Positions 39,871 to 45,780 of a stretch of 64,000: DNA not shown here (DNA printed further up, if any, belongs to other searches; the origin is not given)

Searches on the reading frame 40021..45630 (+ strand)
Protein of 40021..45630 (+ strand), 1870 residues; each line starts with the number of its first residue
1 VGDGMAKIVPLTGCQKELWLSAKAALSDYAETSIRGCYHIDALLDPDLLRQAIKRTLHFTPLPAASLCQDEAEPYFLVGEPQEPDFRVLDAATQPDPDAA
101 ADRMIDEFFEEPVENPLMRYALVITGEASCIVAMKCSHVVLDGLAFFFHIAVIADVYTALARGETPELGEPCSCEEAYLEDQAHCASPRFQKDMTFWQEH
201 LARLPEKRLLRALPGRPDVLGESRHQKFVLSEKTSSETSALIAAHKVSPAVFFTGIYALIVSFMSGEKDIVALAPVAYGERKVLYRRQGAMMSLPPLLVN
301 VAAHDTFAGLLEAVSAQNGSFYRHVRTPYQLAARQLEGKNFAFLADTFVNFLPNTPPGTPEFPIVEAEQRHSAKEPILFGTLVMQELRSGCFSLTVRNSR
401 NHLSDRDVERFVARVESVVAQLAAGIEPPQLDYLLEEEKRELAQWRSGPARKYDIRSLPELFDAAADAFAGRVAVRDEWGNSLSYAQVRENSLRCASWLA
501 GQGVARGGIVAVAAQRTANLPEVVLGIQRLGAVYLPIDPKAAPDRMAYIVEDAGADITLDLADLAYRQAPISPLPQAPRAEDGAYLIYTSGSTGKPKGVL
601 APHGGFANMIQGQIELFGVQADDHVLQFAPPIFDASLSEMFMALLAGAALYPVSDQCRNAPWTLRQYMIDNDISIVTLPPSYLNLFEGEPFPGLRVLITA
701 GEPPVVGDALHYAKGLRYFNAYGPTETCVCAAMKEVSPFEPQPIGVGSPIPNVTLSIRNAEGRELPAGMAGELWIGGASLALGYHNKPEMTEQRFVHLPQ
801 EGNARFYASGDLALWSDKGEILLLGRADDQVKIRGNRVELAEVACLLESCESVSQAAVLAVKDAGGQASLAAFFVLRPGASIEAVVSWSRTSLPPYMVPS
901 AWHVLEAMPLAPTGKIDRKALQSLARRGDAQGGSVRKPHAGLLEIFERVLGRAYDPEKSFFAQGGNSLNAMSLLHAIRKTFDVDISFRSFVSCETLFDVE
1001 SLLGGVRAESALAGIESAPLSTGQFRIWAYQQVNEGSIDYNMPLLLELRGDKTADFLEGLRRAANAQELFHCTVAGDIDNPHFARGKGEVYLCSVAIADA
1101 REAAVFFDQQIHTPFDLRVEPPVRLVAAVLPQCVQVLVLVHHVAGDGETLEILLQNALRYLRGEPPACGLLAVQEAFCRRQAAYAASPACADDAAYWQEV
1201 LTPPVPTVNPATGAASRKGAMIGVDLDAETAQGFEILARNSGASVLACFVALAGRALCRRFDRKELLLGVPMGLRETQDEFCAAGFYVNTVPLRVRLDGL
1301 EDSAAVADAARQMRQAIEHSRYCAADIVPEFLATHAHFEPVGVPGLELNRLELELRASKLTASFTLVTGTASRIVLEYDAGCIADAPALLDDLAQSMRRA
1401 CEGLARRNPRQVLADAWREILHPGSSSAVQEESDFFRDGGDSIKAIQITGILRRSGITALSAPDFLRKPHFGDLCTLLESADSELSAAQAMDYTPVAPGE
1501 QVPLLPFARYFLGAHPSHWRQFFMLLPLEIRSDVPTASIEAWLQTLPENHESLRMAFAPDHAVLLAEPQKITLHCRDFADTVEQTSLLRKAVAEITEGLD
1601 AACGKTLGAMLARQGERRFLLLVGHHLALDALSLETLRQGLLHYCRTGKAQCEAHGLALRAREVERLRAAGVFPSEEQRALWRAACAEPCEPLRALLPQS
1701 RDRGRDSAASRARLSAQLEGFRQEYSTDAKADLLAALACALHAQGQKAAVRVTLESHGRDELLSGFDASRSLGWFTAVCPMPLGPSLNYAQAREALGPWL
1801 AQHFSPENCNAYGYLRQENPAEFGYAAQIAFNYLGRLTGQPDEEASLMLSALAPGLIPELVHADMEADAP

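Call 23: search_protein_families(library=pfam, proteins=[window:40021-45630:+])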
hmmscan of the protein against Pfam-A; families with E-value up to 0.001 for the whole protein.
window:40021-45630:+ (1870 aa): 4 families
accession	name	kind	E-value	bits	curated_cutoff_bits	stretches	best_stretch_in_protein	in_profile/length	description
PF00668.25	Condensation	-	3.3e-73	247.4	30.6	3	1017-1330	4-337/456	Condensation domain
PF00501.34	AMP-binding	-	2.3e-63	214.7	29.9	1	462-785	1-384/384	AMP-binding enzyme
PF00550.31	PP-binding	-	6.1e-18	65.3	20.8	2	942-996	3-60/67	Phosphopantetheine attachment site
PF13193.12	AMP-binding_C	-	3.9e-09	37.7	24.5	1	843-915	2-76/76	AMP-binding enzyme C-terminal domain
